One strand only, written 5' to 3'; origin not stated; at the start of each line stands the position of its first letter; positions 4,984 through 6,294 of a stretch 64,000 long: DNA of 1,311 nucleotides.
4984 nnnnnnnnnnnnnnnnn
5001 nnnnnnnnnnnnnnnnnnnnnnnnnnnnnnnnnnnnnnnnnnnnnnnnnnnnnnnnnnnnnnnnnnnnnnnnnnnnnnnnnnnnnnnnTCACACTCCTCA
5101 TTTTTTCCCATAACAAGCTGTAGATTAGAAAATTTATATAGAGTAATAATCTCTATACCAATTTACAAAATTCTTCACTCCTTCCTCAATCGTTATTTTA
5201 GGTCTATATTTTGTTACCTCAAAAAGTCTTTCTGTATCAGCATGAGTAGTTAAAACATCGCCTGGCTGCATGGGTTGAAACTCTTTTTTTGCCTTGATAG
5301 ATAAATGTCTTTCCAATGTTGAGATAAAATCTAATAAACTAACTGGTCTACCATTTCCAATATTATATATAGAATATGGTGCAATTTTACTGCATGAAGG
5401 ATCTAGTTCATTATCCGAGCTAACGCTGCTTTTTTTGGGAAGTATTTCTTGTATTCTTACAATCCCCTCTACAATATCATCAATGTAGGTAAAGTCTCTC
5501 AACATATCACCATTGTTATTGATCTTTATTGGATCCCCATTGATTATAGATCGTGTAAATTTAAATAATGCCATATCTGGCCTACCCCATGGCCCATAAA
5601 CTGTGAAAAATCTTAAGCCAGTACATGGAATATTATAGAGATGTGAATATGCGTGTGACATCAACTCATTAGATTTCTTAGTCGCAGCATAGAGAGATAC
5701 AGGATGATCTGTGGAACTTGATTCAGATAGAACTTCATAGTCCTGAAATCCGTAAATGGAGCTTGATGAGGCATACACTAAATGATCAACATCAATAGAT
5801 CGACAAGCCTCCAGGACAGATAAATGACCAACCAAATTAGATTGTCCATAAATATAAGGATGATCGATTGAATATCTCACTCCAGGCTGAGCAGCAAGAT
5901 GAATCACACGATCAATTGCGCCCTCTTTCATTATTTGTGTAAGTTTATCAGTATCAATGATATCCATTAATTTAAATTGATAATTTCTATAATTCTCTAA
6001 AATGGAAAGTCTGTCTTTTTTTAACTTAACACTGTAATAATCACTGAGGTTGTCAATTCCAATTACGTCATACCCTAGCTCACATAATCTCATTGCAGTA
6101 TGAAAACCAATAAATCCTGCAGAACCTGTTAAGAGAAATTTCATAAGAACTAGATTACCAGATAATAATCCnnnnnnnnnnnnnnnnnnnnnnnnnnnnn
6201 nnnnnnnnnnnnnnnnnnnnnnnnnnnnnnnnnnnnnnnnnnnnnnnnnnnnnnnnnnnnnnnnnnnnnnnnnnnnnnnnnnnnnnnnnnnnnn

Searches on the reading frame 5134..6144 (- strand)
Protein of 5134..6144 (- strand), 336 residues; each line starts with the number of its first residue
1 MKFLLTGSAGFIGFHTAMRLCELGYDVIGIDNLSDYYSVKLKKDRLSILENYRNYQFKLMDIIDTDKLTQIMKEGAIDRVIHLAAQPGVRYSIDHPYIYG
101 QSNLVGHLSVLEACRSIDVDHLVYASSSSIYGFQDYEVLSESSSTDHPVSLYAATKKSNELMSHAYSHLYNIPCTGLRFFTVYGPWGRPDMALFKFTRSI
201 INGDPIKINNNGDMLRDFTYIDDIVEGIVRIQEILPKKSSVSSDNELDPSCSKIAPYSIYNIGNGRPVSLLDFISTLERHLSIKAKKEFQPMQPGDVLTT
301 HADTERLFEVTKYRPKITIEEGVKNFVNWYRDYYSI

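Call 45: search_protein_families(library=pfam, proteins=[window:5134-6144:-], max_evalue=0.00001)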
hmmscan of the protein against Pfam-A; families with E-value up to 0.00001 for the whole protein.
window:5134-6144:- (336 aa): 5 families
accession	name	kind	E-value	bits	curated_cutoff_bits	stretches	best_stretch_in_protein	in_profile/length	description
PF01370.27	Epimerase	-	5.4e-50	170.5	20.9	1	4-232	2-225/240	NAD dependent epimerase/dehydratase family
PF16363.11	GDP_Man_Dehyd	-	3e-49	168.7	27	1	4-325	1-331/332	GDP-mannose 4,6 dehydratase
PF01073.25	3Beta_HSD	-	4.8e-15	55.8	22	1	5-287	2-274/280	3-beta hydroxysteroid dehydrogenase/isomerase family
PF02719.21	Polysacc_synt_2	-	5.2e-11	42.7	20.2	1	4-226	2-211/293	Polysaccharide biosynthesis protein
PF04321.23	RmlD_sub_bind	-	7.7e-09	35.5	27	1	1-231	1-196/287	RmlD substrate binding domain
